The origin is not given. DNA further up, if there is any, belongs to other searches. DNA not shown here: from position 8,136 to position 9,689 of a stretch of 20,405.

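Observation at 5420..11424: Non-canonical flotillin module: repeat array + flotillin + DUF4407-like protein + TM/coiled-coil/TPR protein in a lower-GC island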

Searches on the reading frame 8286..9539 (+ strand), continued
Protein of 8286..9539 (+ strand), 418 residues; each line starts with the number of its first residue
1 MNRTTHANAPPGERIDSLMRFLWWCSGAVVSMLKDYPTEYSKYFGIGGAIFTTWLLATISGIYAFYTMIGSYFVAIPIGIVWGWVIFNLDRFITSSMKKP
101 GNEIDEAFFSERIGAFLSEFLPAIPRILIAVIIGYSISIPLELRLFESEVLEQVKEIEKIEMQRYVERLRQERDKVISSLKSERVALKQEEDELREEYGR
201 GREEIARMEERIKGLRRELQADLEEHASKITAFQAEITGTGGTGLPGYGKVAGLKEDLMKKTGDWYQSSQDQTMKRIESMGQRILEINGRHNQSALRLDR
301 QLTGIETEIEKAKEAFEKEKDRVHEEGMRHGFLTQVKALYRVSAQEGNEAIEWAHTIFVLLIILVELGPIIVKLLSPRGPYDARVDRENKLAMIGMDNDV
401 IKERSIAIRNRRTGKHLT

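Call 22: find_related_loci(query=A1, collection=genome_contigs, flank=8000)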
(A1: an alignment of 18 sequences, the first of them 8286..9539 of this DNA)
Query A1 (418 aa) in genome_contigs; peptide patterns used: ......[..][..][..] (x = any residue, [..] = any of these).
600 stretches matched a pattern (row limit reached: there are more); 594 encode a relative of the query (tblastn E <= 1e-3); the best 80 are kept; 80 distinct loci.
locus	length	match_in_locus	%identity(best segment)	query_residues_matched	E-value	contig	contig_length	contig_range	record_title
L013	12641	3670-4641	35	21-400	9e-65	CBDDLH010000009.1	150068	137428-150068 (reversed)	MAG: Saprospiraceae bacterium isolate b9cdf043-2629-4f78-a2b9-f17c96e56062 genome assembly, contig: contig_9, whole geno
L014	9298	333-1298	32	1-391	4e-55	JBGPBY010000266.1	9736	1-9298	MAG: Terriglobia bacterium isolate OBJ_0618_050_62 k141_3135094_length_9736_cov_15.0000, whole genome shotgun sequence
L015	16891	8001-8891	32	21-382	1e-48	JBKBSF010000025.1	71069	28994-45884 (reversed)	MAG: Bacteroidales bacterium isolate 21H_022.bin.26 NODE_26_length_71069_cov_6.655088, whole genome shotgun sequence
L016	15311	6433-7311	32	21-382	1e-47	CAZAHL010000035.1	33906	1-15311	MAG TPA_asm: uncultured Chryseolinea sp. isolate SRP136066_co1_414 genome assembly, contig: NODE_991_length_33906_cov_5.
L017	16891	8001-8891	33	21-386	2e-47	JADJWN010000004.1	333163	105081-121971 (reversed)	MAG: Saprospiraceae bacterium isolate Kalu_18-Q3-R12-55_BAT3C.288 tig00003385-10-3325000, whole genome shotgun sequence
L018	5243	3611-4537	33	14-391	2e-46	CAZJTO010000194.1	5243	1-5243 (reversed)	MAG TPA_asm: uncultured Saprospiraceae bacterium isolate binchicken_co258_91 genome assembly, contig: NODE_12086_length_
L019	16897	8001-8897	32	15-382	7e-46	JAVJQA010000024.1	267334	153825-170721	MAG: Marinoscillum sp. isolate E1-EBD-14 k141_22654, whole genome shotgun sequence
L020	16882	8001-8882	31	20-382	5e-46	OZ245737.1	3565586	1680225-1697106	MAG: Cytophagales bacterium isolate fb918bab-7dd5-46b2-8f4b-c4a741c45d53 genome assembly, chromosome: 1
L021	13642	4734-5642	31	15-382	7e-46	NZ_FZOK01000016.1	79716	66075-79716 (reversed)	Belliella buryatensis strain 5C, whole genome shotgun sequence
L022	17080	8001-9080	29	15-418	1e-45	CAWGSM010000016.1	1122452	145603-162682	MAG: uncultured Flavobacteriaceae bacterium isolate MFD05684.bin.2.204 genome assembly, contig: contig_15676, whole geno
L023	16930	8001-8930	31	14-387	2e-45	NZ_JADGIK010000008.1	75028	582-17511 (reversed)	Faecalibacter rhinopitheci strain WQ 117 Scaffold8, whole genome shotgun sequence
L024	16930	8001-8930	31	14-387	2e-45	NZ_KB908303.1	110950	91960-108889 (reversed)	Empedobacter brevis NBRC 14943 = ATCC 43319 H277DRAFT_scaffold00013.13, whole genome shotgun sequence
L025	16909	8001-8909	32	15-386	3e-45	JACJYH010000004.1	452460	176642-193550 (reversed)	MAG: Lewinellaceae bacterium isolate HK-STAS-BACT-33 HK-STAS-BACT-33_4, whole genome shotgun sequence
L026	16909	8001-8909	29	15-386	2e-45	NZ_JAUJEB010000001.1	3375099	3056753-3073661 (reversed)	Agaribacillus aureus strain BMA12 HFOEMNIK_1, whole genome shotgun sequence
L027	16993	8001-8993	31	15-410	4e-45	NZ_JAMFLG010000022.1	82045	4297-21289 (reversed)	Aquiflexum sp. TKW24L TKW24L_contig_22, whole genome shotgun sequence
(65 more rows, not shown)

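Call 26: search_protein_families(library=pfam, proteins=[L010:5733-6590:+, L011:1392-2234:+, L012:5576-6412:+, L009:1-741:+, L008:362-1777:+, L005:423-830:+, L005:5397-7229:+, L011:4668-7544:-], max_evalue=1)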
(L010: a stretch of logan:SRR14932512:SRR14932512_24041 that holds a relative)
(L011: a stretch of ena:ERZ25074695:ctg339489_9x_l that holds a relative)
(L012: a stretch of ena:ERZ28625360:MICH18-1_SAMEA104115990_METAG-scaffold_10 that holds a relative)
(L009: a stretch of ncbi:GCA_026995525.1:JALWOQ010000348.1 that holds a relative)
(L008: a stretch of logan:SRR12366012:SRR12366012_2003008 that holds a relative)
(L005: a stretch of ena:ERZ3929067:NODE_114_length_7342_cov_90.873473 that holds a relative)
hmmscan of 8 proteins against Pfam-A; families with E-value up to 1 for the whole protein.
L010:5733-6590:+ (286 aa): 0 families

L011:1392-2234:+ (281 aa): 3 families
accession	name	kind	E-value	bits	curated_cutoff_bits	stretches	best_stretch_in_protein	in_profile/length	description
PF01957.25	NfeD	-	0.047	14.3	29.1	1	215-267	2-47/57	NfeD-like C-terminal, partner-binding domain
PF13314.11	DUF4083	-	0.37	11.2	25.4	1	182-209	4-34/57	Domain of unknown function (DUF4083)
PF14362.11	DUF4407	-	0.78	9.4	31.3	0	159-196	24-61/297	Domain of unknown function (DUF4407)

L012:5576-6412:+ (279 aa): 0 families

L009:1-741:+ (247 aa): 1 family
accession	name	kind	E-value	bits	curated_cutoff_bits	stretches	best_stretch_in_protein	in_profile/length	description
PF01957.25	NfeD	-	0.0047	17.5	29.1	1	184-230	3-48/57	NfeD-like C-terminal, partner-binding domain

L008:362-1777:+ (472 aa): 7 families
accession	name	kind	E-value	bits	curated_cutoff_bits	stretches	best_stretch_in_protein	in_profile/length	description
PF13676.11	TIR_2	-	7.6e-22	78.5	28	1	7-111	1-109/122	TIR domain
PF08937.16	ThsB_TIR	-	2.6e-06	28.2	21.2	1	8-86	1-88/100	Thoeris protein ThsB, TIR-like domain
PF01582.25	TIR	-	0.00016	21.9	21.3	1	19-86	19-85/179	TIR domain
PF08357.16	SEFIR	-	0.00032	21.4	23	1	6-69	2-71/150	SEFIR domain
PF10137.14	CAP12-PCTIR_TIR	-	0.0014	19.1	24.7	1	6-69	1-64/119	CAP12/Pycsar effector protein, TIR domain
PF21184.3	HAT1_C_fung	-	0.07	13.5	22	1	159-180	31-52/55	Fungal HAT1, C-terminal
PF19679.4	DUF6181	-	0.23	11.9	25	0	14-57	60-102/134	Family of unknown function (DUF6181)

L005:423-830:+ (136 aa): 2 families
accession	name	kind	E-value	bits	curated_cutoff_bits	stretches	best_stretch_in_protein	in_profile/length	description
PF12705.13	PDDEXK_1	-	0.026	14.9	22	1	5-104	32-119/247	PD-(D/E)XK nuclease superfamily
PF07923.18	N1221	-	0.21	11.1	27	1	22-56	247-281/289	N1221-like protein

L005:5397-7229:+ (611 aa): 16 families
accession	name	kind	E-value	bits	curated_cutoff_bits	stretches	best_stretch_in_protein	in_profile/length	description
PF07719.23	TPR_2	-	5.7e-05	23.4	27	1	362-394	2-34/34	Tetratricopeptide repeat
PF13181.12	TPR_8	-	6.3e-05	23.3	25.7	1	362-394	2-34/34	Tetratricopeptide repeat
PF00515.34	TPR_1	-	0.00025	21.2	27.8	1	362-394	2-34/34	Tetratricopeptide repeat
PF13414.12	TPR_11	-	0.00033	20.7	26.8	1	371-393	4-26/42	TPR repeat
PF24575.1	TPR_Slam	-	0.0013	19.6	35.2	0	365-412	51-98/104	Surface lipoprotein assembly modifier, N-terminal TPR repeats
PF14559.12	TPR_19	-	0.049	14.4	25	0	375-413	5-43/68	Tetratricopeptide repeat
PF21371.2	Apc5_N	-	0.052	14.1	27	1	78-169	47-132/138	Anaphase-promoting complex subunit 5, N-terminal domain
PF13428.12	TPR_14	-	0.062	14.5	23.5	0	368-396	8-36/44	Tetratricopeptide repeat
PF16492.10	Cadherin_C_2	-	0.091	13.9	31.5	1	164-226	12-69/85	Cadherin cytoplasmic C-terminal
PF13424.12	TPR_12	-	0.11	13.1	30.1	0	368-391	10-33/77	Tetratricopeptide repeat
PF13174.12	TPR_6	-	0.14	13.3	26.3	0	368-393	7-32/33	Tetratricopeptide repeat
PF25001.1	Aegyptin_C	-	0.14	12.6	27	1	86-135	28-77/115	Aegyptin, C-terminal domain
PF11221.13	Med21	-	0.28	11.9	37.3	1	182-251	56-125/144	Subunit 21 of Mediator complex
PF13431.12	TPR_17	-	0.35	11.7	24.4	0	384-398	2-16/34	Tetratricopeptide repeat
PF25398.1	CUX1_N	-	0.38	11.2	27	0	187-215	55-83/116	CUX1-like, N-terminal tRNA-binding arm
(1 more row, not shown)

L011:4668-7544:- (958 aa): 3 families
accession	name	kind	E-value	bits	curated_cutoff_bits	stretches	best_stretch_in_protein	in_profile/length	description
PF01842.31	ACT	-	5.3e-05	23.3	27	1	73-107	5-39/66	ACT domain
PF11284.13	DUF3085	-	0.021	15.4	25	0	142-186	35-75/88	Protein of unknown function (DUF3085)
PF11709.13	Mit_ribos_Mrp51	-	0.12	12.4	27.1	1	144-263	141-243/362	Mitochondrial ribosomal protein subunit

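Call 28: search_solved_structures(query=A2, max_evalue=10, show_alignments=2)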
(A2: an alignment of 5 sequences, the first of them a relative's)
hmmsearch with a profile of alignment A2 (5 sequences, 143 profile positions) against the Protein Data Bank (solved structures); distinct sequences matched with E-value up to 10: 11.
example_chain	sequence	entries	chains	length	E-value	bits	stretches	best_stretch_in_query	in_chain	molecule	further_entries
2k14_A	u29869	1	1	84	6.4e-07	32.7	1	68-132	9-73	YuaF protein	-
2k5h_A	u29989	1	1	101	0.00013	25.3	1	61-131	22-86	Conserved protein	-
3wwv_A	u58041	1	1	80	0.06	16.6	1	76-132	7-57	Stomatin operon partner protein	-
3dl8_E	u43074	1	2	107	0.76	13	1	21-82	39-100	Protein-export membrane protein secG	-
2exd_A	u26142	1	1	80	0.82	12.9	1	77-132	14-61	nfeD short homolog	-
8d3y_A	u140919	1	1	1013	1.8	11.8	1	21-63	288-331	Sodium/potassium-transporting ATPase subunit alpha-3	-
24rc_A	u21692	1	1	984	9.7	9.4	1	21-77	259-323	Sodium/potassium-transporting ATPase subunit alpha-1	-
9wak_A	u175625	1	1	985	9.7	9.4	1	21-77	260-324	Sodium/potassium-transporting ATPase subunit alpha-1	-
9kcj_A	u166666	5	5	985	9.7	9.4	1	21-77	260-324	Sodium/potassium-transporting ATPase subunit alpha-1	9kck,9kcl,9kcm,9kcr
9kcg_A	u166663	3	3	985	9.7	9.4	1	21-77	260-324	Sodium/potassium-transporting ATPase subunit alpha-1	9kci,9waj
4xe5_A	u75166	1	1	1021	9.8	9.4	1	21-77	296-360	Sodium/potassium-transporting ATPase subunit alpha-1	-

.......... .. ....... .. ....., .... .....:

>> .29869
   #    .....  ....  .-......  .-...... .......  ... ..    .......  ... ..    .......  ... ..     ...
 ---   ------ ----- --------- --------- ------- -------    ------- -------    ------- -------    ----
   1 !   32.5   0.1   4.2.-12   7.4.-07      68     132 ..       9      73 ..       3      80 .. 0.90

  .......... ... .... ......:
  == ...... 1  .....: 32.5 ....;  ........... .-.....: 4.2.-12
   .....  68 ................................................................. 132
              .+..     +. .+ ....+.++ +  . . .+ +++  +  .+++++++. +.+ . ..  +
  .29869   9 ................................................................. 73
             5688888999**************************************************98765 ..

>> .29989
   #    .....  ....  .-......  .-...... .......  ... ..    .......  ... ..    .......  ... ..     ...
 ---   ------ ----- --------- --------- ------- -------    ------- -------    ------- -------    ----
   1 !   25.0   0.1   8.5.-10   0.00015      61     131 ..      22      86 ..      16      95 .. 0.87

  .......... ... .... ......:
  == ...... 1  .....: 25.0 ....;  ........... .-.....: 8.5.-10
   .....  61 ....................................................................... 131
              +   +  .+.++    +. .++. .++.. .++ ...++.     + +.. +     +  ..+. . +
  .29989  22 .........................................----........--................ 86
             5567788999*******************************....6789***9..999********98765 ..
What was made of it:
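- Their profile hits YuaF (2k14) at E=6e-7 (call 28), and Pfam NfeD hits are weak (call 26).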

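Call 50: predict_structure(alignment_id=A3)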
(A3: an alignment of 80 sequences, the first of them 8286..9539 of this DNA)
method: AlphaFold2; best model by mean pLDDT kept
length: 418 residues; sequences in the alignment: 80
mean_pLDDT: 92.6   pTM: 0.68
mean pLDDT of the five models: 92.6, 91.2, 91.1, 91.2, 90.6
residues with pLDDT >= 90: 371; 70-90: 25; 50-70: 14; < 50: 8
segments of 3 or more residues with pLDDT < 50: 1-6
pLDDT, mean of each block of 10 residues (from residue 1): 45 85 97 95 96 96 94 97 96 91 69 88 93 94 95 96 96 98 97 96 96 96 96 95 91 95 96 96 95 96 97 97 91 95 96 96 95 93 94 97 95 73
secondary structure, 60 per line:
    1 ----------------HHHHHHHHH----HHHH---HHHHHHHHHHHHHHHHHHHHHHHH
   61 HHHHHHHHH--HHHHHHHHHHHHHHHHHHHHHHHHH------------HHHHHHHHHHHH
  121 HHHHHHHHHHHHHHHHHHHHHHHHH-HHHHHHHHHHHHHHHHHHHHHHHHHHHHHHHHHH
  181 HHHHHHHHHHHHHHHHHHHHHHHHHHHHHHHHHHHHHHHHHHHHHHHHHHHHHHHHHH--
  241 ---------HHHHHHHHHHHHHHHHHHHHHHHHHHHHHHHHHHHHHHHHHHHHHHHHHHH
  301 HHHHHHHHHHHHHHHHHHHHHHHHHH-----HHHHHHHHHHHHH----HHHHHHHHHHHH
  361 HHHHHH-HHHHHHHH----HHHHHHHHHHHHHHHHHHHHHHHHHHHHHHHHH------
elements in order: H17-25 H30-33 H37-69 H72-96 H109-145 H147-238 H250-326 H332-344 H349-366 H368-375 H380-412
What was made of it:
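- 8286..9542 (+): DUF4407 protein (418 aa): three TM helices, an antiparallel helical hairpin (147-238 and 250-326) with a conserved Gly-rich tip, then a fourth TM helix. AF2 pLDDT 92.6 (call 50).
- On NfeD (would the second gene be a divergent NfeD?): The DUF4407 model is all-helical (call 50).
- Checked: The DUF4407 architecture matches the description: TM helices at both ends and a helical hairpin of about 180 residues (AF2, pLDDT 92.6, call 50).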

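Call 52: fold_search(model_id=the predicted structure, library=pdb)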
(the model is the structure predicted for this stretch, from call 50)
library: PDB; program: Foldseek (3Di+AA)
matches with E <= 10: 556; with E <= 0.001: 0
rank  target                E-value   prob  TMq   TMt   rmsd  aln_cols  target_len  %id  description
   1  4o9y_G                3.9e-02  1.00  0.32  0.08  12.3       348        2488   12  Crystal Structure of TcdA1 (released 2014-02-26)
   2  8cq2_A                4.5e-02  0.97  0.26  0.08  27.8       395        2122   11  Photorhabdus luminescens TcdA1 prepore-to-pore intermediate, C16S, C20S, C870S, T1279C mutant (released 2024-03-13)
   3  5lki_A                6.1e-02  0.99  0.33  0.13  12.2       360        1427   12  Cryo-EM structure of the Tc toxin TcdA1 in its pore state (released 2016-08-31)
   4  6l7e_A                6.7e-02  1.00  0.32  0.08  10.3       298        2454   12  Toxin Complex TcdA1-TcdB1-TccC2 (released 2020-11-04)
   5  6rw8_A                7.0e-02  0.99  0.30  0.07  27.5       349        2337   13  Cryo-EM structure of Xenorhabdus nematophila XptA1 (released 2019-10-23)
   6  8cq0_A                7.7e-02  0.97  0.27  0.08  27.5       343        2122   11  Photorhabdus luminescens TcdA1 prepore-to-pore intermediate, K567W K2008W mutant (released 2024-03-13)
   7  6r1j_D                8.0e-02  0.92  0.20  0.30  33.9       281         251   15  Structure of the soluble AhlC triple head mutant of the tripartite alpha-pore forming toxin, AHL, from Aeromonas hydro (released 2019-07-10)
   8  6r1j_J                8.0e-02  0.92  0.21  0.29  33.9       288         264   14  Structure of the soluble AhlC triple head mutant of the tripartite alpha-pore forming toxin, AHL, from Aeromonas hydro (released 2019-07-10)
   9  6sue_A                8.8e-02  0.90  0.27  0.07  20.8       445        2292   11  Structure of Photorhabdus luminescens Tc holotoxin pore, Mutation TccC3-D651A (released 2019-11-06)
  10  9a69_B                9.2e-02  0.97  0.28  0.19  32.0       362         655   12  Integrative model of MCPB-MCPC by crosslinking MS and deep learning (released 2024-09-18)
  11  6v9z_A                9.2e-02  0.38  0.15  0.09  41.4       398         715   10  Cryo-EM structure of PCAT1 bound to its CtA peptide substrate (released 2020-01-22)
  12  6rw6_A                1.2e-01  0.99  0.33  0.08  10.2       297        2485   12  Cryo-EM structure of Photorhabdus luminescens TcdA1 (released 2019-10-23)
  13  8i4v_A                1.2e-01  0.97  0.28  0.37  11.9       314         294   12  Cryo-EM structure of 5-subunit Smc5/6 arm region (released 2024-06-26)
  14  7sgr_A                1.2e-01  0.35  0.14  0.09  43.0       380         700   11  Structure of hemolysin A secretion system HlyB/D complex (released 2022-09-14)
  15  8vow_A                1.2e-01  0.20  0.12  0.10  43.0       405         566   14  Cryo-EM structure of the ABC transporter PCAT1 cysteine-free core bound with MgATP and Vi (released 2024-10-30)
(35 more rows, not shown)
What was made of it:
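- Closest known: Periplasmic or extracytoplasmic alpha-hairpin proteins. Same: The Foldseek hits are weak (call 52).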
